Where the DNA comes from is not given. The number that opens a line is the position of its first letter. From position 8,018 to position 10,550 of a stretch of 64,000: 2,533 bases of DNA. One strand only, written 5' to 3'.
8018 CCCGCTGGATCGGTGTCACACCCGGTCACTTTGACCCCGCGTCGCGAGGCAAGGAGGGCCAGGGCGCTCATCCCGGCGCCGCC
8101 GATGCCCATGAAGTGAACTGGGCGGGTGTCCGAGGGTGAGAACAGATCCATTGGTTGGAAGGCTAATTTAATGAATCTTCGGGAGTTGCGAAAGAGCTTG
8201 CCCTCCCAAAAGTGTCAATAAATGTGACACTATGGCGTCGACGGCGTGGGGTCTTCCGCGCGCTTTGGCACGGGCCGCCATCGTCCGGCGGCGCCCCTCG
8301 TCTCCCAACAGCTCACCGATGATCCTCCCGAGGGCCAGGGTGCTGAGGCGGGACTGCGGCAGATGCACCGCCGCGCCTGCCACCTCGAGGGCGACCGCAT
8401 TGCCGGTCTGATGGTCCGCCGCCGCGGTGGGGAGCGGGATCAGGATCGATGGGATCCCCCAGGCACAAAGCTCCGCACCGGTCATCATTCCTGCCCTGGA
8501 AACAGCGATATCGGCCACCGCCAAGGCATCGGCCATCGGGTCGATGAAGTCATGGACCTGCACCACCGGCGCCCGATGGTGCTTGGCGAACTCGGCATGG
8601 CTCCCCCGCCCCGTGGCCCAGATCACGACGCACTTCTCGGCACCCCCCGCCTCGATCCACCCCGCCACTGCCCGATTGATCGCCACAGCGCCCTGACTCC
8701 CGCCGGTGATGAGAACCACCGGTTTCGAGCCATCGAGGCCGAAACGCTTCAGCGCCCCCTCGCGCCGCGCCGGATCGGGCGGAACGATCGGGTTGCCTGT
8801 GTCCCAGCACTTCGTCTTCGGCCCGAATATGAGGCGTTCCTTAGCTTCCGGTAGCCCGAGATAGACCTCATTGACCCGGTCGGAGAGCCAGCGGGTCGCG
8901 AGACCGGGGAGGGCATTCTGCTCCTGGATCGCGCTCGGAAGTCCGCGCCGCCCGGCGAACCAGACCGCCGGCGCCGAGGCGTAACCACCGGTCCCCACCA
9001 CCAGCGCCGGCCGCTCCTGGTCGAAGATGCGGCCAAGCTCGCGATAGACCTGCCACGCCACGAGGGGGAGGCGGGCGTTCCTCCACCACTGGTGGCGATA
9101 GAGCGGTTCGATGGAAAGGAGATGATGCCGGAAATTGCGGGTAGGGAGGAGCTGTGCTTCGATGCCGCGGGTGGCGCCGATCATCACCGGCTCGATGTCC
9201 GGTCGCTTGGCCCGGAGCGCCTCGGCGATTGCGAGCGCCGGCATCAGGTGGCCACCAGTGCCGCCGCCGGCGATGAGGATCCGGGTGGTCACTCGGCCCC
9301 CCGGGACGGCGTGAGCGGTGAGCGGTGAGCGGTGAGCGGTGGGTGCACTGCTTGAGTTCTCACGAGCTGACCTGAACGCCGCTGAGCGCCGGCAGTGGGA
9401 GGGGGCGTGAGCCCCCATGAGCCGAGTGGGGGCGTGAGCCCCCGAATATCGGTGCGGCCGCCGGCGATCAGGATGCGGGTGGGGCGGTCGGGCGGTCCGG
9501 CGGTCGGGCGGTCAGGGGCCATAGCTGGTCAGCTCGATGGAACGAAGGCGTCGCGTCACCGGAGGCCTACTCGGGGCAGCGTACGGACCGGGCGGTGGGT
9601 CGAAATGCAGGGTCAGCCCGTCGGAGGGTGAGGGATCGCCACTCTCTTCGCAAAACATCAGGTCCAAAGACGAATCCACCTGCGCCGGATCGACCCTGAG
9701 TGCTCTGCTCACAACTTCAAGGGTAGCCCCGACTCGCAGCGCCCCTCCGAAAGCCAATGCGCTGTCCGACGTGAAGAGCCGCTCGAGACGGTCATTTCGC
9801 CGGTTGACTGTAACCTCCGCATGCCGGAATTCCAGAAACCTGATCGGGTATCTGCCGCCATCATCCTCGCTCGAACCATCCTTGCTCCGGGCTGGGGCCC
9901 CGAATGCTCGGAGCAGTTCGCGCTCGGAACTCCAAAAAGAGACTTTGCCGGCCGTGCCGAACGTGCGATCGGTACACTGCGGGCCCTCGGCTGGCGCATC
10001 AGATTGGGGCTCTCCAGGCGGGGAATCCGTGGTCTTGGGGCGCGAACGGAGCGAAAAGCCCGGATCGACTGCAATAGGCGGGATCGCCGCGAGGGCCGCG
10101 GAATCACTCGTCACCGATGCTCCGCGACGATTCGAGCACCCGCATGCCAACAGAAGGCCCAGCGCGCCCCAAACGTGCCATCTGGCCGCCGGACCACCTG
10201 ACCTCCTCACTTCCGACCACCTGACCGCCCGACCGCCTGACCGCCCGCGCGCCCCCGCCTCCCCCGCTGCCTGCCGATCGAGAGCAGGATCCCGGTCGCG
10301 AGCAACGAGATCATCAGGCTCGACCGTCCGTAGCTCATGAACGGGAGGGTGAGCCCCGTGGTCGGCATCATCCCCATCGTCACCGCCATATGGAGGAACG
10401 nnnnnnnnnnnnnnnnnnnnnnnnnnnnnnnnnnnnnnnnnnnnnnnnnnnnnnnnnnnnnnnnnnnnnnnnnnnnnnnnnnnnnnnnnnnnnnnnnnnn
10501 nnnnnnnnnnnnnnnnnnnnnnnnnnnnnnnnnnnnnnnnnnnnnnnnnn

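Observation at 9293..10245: Extra lipoprotein gene inserted between ftsW and murG, bracketed by inverted octamer-repeat arrays and followed by a duplicated murG 5' fragment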

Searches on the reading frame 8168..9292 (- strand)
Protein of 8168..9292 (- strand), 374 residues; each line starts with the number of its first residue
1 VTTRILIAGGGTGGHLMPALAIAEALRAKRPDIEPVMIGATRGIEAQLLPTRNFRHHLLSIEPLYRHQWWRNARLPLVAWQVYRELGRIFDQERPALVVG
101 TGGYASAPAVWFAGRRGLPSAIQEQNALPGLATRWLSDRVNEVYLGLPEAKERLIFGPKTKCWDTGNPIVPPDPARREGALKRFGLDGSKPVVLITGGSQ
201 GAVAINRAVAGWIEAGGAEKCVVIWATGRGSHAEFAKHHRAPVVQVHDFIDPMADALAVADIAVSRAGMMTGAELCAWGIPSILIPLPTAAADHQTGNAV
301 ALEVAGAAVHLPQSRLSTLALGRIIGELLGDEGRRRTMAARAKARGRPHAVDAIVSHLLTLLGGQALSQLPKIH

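Call 13: search_protein_families(library=pfam, proteins=[window:8168-9292:-], max_evalue=1)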
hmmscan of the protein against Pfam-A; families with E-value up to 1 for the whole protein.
window:8168-9292:- (374 aa): 4 families
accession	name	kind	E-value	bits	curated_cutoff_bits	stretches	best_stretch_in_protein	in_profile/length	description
PF03033.26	Glyco_transf_28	-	7.8e-29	101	26.2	1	5-144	1-138/139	Glycosyltransferase family 28 N-terminal domain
PF04101.22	Glyco_tran_28_C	-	9.1e-29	101.1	22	1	192-350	1-162/166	Glycosyltransferase family 28 C-terminal domain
PF13579.12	Glyco_trans_4_4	-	0.0017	19.2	29.7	1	64-135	40-112/158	Glycosyl transferase 4-like domain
PF06722.18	EryCIII-like_C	-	0.073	13.5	31.7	1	243-340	32-127/145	Erythromycin biosynthesis protein CIII-like, C-terminal domain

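Call 16: find_related_loci(query=window:8168-9292:-, collection=genome_contigs, flank=6000)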
Query window:8168-9292:- (374 aa) in genome_contigs; peptide patterns used: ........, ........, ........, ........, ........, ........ (x = any residue, [..] = any of these).
443 stretches matched a pattern; 42 encode a relative of the query (tblastn E <= 1e-3); 42 distinct loci.
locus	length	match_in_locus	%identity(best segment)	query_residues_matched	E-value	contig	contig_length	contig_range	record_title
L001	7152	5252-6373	83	1-374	0e+0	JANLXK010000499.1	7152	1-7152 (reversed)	MAG: Gemmatimonadota bacterium isolate OTE_20_concoct_375_sub OTE_20_k141_3422726, whole genome shotgun sequence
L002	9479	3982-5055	65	5-362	6e-150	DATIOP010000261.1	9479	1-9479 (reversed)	MAG TPA_asm: Gemmatimonadales bacterium isolate SMAG_U15827 k141_1504879, whole genome shotgun sequence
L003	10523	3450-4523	64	5-362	2e-149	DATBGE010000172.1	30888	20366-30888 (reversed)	MAG TPA_asm: Gemmatimonadales bacterium isolate SMAG_U3829 k141_925309, whole genome shotgun sequence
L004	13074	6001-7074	64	5-362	9e-147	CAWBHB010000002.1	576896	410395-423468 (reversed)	MAG: uncultured Gemmatimonadales bacterium isolate MFD06229.bin.2.149 genome assembly, contig: contig_14514, whole genom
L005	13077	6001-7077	61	5-363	1e-138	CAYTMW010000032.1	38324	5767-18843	MAG TPA_asm: uncultured Gemmatimonas sp. isolate SRP136066_co1_250 genome assembly, contig: NODE_792_length_38324_cov_54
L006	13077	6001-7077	61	5-363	3e-130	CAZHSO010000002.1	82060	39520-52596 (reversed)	MAG TPA_asm: uncultured Gemmatimonas sp. isolate SRP119689_co1_21 genome assembly, contig: NODE_285_length_82060_cov_7.8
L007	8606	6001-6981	62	5-331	3e-125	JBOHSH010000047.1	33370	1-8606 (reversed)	MAG: Gemmatimonadales bacterium isolate M3-S_metabat2.bin.133 k127_4157761, whole genome shotgun sequence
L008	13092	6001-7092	57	3-363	7e-121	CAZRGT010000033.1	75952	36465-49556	MAG TPA_asm: uncultured Gemmatimonadaceae bacterium isolate binchicken_co165_439 genome assembly, contig: k141_1832694,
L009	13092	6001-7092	53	3-366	7e-121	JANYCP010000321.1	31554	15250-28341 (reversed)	MAG: Gemmatimonadetes bacterium isolate 336R_metabinner_186 336R_k141_1536065, whole genome shotgun sequence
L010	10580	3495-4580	55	1-362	2e-120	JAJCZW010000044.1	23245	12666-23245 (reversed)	MAG: Gemmatimonadota bacterium isolate OFTM291 OFTM291_43, whole genome shotgun sequence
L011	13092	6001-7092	56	3-363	1e-117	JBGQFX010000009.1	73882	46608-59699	MAG: Gemmatimonadota bacterium isolate OBJ2_061818_090_41 k141_17320_length_73882_cov_15.7801, whole genome shotgun sequ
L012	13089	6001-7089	54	3-362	5e-114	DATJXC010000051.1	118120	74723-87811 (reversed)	MAG TPA_asm: Gemmatimonadales bacterium isolate SMAG_U15116 k141_3853173, whole genome shotgun sequence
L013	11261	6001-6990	58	1-331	9e-114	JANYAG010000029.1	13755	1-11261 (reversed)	MAG: Gemmatimonadetes bacterium isolate GL140_5_metabat_188_sub GL140_5_k141_2526624, whole genome shotgun sequence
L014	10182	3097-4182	54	3-361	7e-114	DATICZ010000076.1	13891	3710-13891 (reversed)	MAG TPA_asm: Gemmatimonadales bacterium isolate SMAG_U16330 k141_1642128, whole genome shotgun sequence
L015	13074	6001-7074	55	1-361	9e-113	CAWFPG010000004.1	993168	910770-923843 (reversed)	MAG: uncultured Gemmatimonadales bacterium isolate MFD05684.bin.1.19 genome assembly, contig: contig_27682, whole genome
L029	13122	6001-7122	82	1-374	0e+0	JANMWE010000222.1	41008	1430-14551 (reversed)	MAG: Gemmatimonadota bacterium isolate OTE_88_metabat_382 OTE_88_k141_4342495, whole genome shotgun sequence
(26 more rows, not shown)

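Call 61: find_related_loci(query=window:8168-9292:-, collection=metagenome_contigs, flank=5000)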
Query window:8168-9292:- (374 aa) in metagenome_contigs; peptide patterns used: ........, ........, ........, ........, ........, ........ (x = any residue, [..] = any of these).
600 stretches matched a pattern (row limit reached: there are more); 28 encode a relative of the query (tblastn E <= 1e-3); 28 distinct loci.
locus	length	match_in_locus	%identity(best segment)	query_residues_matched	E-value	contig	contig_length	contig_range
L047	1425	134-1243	82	5-374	0e+0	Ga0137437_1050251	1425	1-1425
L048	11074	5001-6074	65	5-362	5e-151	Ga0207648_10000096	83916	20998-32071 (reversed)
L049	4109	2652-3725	65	5-362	4e-155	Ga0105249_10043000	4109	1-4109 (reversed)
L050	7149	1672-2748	64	4-362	3e-145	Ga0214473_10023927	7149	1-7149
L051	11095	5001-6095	60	5-363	3e-133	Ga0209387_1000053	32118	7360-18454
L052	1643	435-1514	59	5-363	3e-139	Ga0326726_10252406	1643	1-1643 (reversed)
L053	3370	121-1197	57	3-361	3e-126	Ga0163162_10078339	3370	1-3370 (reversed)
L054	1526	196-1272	55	3-361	3e-127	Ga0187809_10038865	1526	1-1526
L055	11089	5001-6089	55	3-362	1e-115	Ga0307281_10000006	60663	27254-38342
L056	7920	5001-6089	54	3-362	2e-114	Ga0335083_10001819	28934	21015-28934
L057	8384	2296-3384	54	3-362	2e-114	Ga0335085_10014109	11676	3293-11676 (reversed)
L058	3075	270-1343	56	1-361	3e-117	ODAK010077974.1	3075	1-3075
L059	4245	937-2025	54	3-362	1e-114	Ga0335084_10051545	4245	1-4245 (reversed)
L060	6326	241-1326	56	3-361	3e-113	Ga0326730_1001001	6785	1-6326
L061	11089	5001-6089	56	3-362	3e-109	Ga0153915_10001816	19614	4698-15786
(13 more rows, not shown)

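Call 71: find_homologous_proteins(query=window:8168-9292:-, max_evalue=1e-150)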
Query window:8168-9292:- (374 aa): 66 proteins with E <= 1e-150 among 8000 candidates.
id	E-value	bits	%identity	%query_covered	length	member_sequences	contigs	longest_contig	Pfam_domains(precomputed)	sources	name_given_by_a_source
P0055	3.3e-246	834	100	100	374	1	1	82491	PF04101.23,PF03033.27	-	-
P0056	6.7e-214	728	88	99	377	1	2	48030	PF04101.23,PF03033.27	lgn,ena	-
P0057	2.2e-211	720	86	99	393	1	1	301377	PF04101.23,PF03033.27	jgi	jgi:UDP-N-acetylglucosamine--N-acetylmuramyl-(pentapeptide) pyrophosphoryl-undecaprenol N-acetylgluc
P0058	3.6e-210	716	85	99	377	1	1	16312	PF04101.23,PF03033.27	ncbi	-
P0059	1.8e-198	677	82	99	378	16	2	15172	PF04101.23,PF03033.27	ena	-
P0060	4.2e-197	673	81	99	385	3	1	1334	PF04101.23,PF03033.27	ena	-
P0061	9.4e-194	662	82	97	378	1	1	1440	PF04101.23,PF03033.27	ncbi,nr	ncbi:MAG: UDP-N-acetylglucosamine--N-acetylmuramyl-(pentapeptide) pyrophosphoryl-undecaprenol N-acet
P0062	1.4e-188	645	77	99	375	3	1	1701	PF04101.23,PF03033.27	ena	-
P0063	4.1e-188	643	79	98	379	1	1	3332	PF04101.23,PF03033.27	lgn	-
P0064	2.2e-187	641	78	99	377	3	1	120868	PF04101.23,PF03033.27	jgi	jgi:UDP-N-acetylglucosamine--N-acetylmuramyl-(pentapeptide) pyrophosphoryl-undecaprenol N-acetylgluc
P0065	1.4e-183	628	75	99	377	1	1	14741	PF04101.23,PF13579.13,PF03033.27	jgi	jgi:UDP-N-acetylglucosamine--N-acetylmuramyl-(pentapeptide) pyrophosphoryl-undecaprenol N-acetylgluc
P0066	9.1e-182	622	77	99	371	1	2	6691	PF04101.23,PF03033.27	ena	-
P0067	9.0e-181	619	74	100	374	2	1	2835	PF04101.23,PF03033.27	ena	-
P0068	3.7e-180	617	76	99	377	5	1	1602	PF04101.23,PF03033.27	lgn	-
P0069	4.6e-179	614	74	99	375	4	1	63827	PF04101.23,PF03033.27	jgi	jgi:UDP-N-acetylglucosamine--N-acetylmuramyl-(pentapeptide) pyrophosphoryl-undecaprenol N-acetylgluc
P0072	7.7e-172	590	76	96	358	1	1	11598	PF04101.23,PF03033.27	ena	-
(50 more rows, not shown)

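Call 72: find_encoding_contigs(protein=P0056, flank=4000, max_places=2)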
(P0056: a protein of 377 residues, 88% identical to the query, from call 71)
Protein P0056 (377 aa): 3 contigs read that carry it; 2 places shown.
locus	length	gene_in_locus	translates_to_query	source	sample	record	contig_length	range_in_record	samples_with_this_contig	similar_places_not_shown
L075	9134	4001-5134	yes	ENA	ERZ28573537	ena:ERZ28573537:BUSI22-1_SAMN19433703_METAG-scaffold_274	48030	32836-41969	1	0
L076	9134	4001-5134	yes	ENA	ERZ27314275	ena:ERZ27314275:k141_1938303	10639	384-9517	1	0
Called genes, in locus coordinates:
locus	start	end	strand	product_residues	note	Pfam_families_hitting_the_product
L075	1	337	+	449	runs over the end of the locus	PF01225:Mur_ligase (faint), PF08245:Mur_ligase_M, PF02875:Mur_ligase_C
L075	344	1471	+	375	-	PF10555:MraY_sig1 (weak), PF00953:Glycos_transf_4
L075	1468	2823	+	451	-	PF21799:MurD-like_N, PF08245:Mur_ligase_M, PF02875:Mur_ligase_C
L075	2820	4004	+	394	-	PF01098:FTSW_RODA_SPOVE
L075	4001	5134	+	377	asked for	PF03033:Glyco_transf_28, PF04101:Glyco_tran_28_C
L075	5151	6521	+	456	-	PF01225:Mur_ligase, PF21799:MurD-like_N (weak), PF08245:Mur_ligase_M, PF02875:Mur_ligase_C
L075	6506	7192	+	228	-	PF08478:POTRA_1 (weak)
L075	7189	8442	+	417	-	PF14450:FtsA, PF02491:SHS2_FTSA, PF06723:MreB_Mbl, PF14450:FtsA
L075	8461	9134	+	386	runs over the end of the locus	PF00091:Tubulin, PF12327:FtsZ_C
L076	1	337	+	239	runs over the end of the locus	?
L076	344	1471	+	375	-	PF10555:MraY_sig1 (weak), PF00953:Glycos_transf_4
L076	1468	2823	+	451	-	PF21799:MurD-like_N, PF08245:Mur_ligase_M, PF02875:Mur_ligase_C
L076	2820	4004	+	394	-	PF01098:FTSW_RODA_SPOVE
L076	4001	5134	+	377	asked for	PF03033:Glyco_transf_28, PF04101:Glyco_tran_28_C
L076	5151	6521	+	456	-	PF01225:Mur_ligase, PF08245:Mur_ligase_M, PF02875:Mur_ligase_C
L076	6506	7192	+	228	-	PF08478:POTRA_1 (weak)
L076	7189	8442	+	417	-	PF14450:FtsA, PF02491:SHS2_FTSA, PF06723:MreB_Mbl, PF14450:FtsA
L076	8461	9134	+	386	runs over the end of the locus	PF00091:Tubulin, PF12327:FtsZ_C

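Call 73: find_encoding_contigs(protein=P0057, flank=4000, max_places=2)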
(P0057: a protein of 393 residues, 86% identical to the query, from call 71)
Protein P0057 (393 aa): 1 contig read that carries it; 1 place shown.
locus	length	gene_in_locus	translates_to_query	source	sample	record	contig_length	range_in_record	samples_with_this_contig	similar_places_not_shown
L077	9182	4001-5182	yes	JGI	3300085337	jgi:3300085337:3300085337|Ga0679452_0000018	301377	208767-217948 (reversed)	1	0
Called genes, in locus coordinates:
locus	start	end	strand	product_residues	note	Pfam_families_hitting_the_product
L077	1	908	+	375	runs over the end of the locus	PF10555:MraY_sig1 (weak), PF00953:Glycos_transf_4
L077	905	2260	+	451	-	PF21799:MurD-like_N, PF08245:Mur_ligase_M, PF02875:Mur_ligase_C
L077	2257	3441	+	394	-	PF01098:FTSW_RODA_SPOVE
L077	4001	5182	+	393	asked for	PF03033:Glyco_transf_28, PF04101:Glyco_tran_28_C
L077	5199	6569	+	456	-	PF01225:Mur_ligase, PF08245:Mur_ligase_M, PF02875:Mur_ligase_C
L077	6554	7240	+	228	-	PF08478:POTRA_1 (weak)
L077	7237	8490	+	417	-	PF14450:FtsA, PF02491:SHS2_FTSA, PF08841:DDR (faint), PF11104:PilM_2 (faint), PF06723:MreB_Mbl, PF14450:FtsA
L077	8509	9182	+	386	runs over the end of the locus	PF00091:Tubulin, PF12327:FtsZ_C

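Call 74: find_encoding_contigs(protein=P0058, flank=4000, max_places=2)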
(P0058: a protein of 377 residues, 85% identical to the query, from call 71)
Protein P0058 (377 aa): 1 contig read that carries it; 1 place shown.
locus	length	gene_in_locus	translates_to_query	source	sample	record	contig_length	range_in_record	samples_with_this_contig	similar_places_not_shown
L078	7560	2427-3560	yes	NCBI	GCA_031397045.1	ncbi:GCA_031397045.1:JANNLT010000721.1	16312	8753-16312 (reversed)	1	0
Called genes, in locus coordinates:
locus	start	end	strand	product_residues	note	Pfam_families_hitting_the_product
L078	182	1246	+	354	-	PF08245:Mur_ligase_M, PF02875:Mur_ligase_C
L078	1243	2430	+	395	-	PF01098:FTSW_RODA_SPOVE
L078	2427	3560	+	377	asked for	PF03033:Glyco_transf_28, PF04101:Glyco_tran_28_C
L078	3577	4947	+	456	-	PF01225:Mur_ligase, PF08245:Mur_ligase_M, PF02875:Mur_ligase_C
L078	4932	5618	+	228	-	PF08478:POTRA_1 (weak)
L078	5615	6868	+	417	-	PF14450:FtsA (weak), PF02491:SHS2_FTSA, PF06723:MreB_Mbl, PF14450:FtsA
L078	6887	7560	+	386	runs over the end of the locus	PF00091:Tubulin, PF12327:FtsZ_C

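Call 84: find_encoding_contigs(protein=P0069, flank=4000, max_places=1)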
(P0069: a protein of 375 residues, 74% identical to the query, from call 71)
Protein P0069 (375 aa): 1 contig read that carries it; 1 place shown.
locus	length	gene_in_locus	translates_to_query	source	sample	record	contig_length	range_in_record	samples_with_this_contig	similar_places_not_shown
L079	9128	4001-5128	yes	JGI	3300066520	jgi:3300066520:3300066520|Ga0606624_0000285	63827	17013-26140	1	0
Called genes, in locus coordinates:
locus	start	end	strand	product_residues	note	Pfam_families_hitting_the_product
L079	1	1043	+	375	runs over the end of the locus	PF10555:MraY_sig1 (weak), PF00953:Glycos_transf_4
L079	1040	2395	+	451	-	PF21799:MurD-like_N, PF08245:Mur_ligase_M, PF02875:Mur_ligase_C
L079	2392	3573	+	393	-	PF01098:FTSW_RODA_SPOVE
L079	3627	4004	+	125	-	PF07007:LprI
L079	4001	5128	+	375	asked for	PF03033:Glyco_transf_28, PF04101:Glyco_tran_28_C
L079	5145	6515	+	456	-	PF01225:Mur_ligase, PF08245:Mur_ligase_M, PF02875:Mur_ligase_C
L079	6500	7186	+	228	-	PF08478:POTRA_1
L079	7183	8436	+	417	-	PF14450:FtsA, PF02491:SHS2_FTSA, PF06723:MreB_Mbl, PF14450:FtsA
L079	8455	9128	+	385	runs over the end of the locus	PF00091:Tubulin, PF12327:FtsZ_C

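Call 85: find_encoding_contigs(protein=P0065, flank=4000, max_places=1)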
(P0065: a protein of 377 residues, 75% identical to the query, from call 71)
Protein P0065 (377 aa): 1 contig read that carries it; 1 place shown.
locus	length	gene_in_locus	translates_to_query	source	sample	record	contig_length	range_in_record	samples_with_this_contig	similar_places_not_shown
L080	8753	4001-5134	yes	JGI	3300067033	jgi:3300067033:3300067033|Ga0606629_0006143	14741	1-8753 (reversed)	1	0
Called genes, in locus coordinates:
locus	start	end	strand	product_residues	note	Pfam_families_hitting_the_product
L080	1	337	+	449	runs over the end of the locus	PF01225:Mur_ligase, PF08245:Mur_ligase_M, PF02875:Mur_ligase_C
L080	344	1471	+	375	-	PF10555:MraY_sig1 (weak), PF00953:Glycos_transf_4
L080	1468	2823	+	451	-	PF21799:MurD-like_N, PF08245:Mur_ligase_M, PF02875:Mur_ligase_C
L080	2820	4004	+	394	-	PF01098:FTSW_RODA_SPOVE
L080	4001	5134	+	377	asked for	PF03033:Glyco_transf_28, PF13579:Glyco_trans_4_4 (weak), PF04101:Glyco_tran_28_C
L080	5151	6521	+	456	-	PF01225:Mur_ligase, PF21799:MurD-like_N (weak), PF08245:Mur_ligase_M, PF02875:Mur_ligase_C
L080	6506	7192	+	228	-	PF08478:POTRA_1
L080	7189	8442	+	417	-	PF14450:FtsA, PF02491:SHS2_FTSA, PF06723:MreB_Mbl, PF14450:FtsA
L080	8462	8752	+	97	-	?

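Call 86: find_encoding_contigs(protein=P0072, flank=4000, max_places=1)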
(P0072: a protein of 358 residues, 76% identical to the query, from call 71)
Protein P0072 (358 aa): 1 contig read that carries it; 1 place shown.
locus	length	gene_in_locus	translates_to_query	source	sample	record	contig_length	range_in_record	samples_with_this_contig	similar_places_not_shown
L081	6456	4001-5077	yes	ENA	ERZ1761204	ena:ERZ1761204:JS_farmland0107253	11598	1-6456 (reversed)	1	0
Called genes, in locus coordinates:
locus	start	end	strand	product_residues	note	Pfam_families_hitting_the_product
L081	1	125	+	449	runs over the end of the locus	PF01225:Mur_ligase, PF08245:Mur_ligase_M, PF02875:Mur_ligase_C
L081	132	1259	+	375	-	PF10555:MraY_sig1 (weak), PF00953:Glycos_transf_4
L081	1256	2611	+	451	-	PF21799:MurD-like_N, PF08245:Mur_ligase_M, PF02875:Mur_ligase_C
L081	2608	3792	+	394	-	PF01098:FTSW_RODA_SPOVE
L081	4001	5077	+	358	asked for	PF03033:Glyco_transf_28, PF04101:Glyco_tran_28_C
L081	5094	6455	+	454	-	?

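Call 98: search_protein_families(library=pfam, proteins=[L007:5566-5968:+, L079:3570-4004:+], max_evalue=0.01)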
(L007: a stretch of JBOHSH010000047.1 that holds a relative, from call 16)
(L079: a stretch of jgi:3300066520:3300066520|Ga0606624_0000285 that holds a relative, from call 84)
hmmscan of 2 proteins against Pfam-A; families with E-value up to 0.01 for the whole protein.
L007:5566-5968:+ (134 aa): 0 families

L079:3570-4004:+ (144 aa): 1 family
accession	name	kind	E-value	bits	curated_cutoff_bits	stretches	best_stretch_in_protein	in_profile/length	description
PF07007.17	LprI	-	1.6e-16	61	22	1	27-117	5-106/106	Lysozyme inhibitor LprI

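Call 99: search_protein_families(library=pfam, proteins=[L007:5543-5968:+, L077:3576-4004:+], max_evalue=0.01)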
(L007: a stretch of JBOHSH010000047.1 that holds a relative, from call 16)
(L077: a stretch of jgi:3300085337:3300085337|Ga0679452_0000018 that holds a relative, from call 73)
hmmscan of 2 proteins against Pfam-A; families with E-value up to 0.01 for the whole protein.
L007:5543-5968:+ (141 aa): 1 family
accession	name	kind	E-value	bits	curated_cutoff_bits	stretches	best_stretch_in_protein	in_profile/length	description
PF01451.26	LMWPc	-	7.5e-18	65.6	23.2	1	10-132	1-144/144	Low molecular weight phosphotyrosine protein phosphatase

L077:3576-4004:+ (142 aa): 1 family
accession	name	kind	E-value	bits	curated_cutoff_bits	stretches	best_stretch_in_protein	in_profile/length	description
PF07007.17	LprI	-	3.7e-17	63.1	22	1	24-114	1-106/106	Lysozyme inhibitor LprI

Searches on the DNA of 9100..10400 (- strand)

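Call 65: search_rna_families(source=window, start=9100, end=10400, threshold=evalue, max_evalue=1)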
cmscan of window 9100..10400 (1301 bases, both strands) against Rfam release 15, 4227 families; matches with E-value up to 1: 0.
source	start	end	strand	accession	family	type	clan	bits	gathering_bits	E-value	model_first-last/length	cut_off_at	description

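Call 66: search_rna_families(source=L043, start=4900, end=7100, threshold=evalue, max_evalue=1)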
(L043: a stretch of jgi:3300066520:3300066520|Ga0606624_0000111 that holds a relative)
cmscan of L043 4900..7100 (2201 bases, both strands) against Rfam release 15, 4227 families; matches with E-value up to 1: 2.
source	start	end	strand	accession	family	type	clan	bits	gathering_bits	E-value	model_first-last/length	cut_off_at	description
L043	5782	5895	+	RF04104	MIR918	Gene; miRNA;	-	36.3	268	0.00036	1-265/265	no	MIR918 microRNA precursor family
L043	5782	5895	-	RF04104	MIR918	Gene; miRNA;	-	34.1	268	0.0011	1-265/265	no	MIR918 microRNA precursor family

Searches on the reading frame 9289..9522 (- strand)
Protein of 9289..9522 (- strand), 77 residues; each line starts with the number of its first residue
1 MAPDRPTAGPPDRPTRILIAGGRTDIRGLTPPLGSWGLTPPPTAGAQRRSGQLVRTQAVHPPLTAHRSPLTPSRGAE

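Call 98: search_protein_families(library=pfam, proteins=[window:9289-9522:-], max_evalue=0.01)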
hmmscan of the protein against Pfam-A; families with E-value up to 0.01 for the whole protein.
window:9289-9522:- (77 aa): 0 families
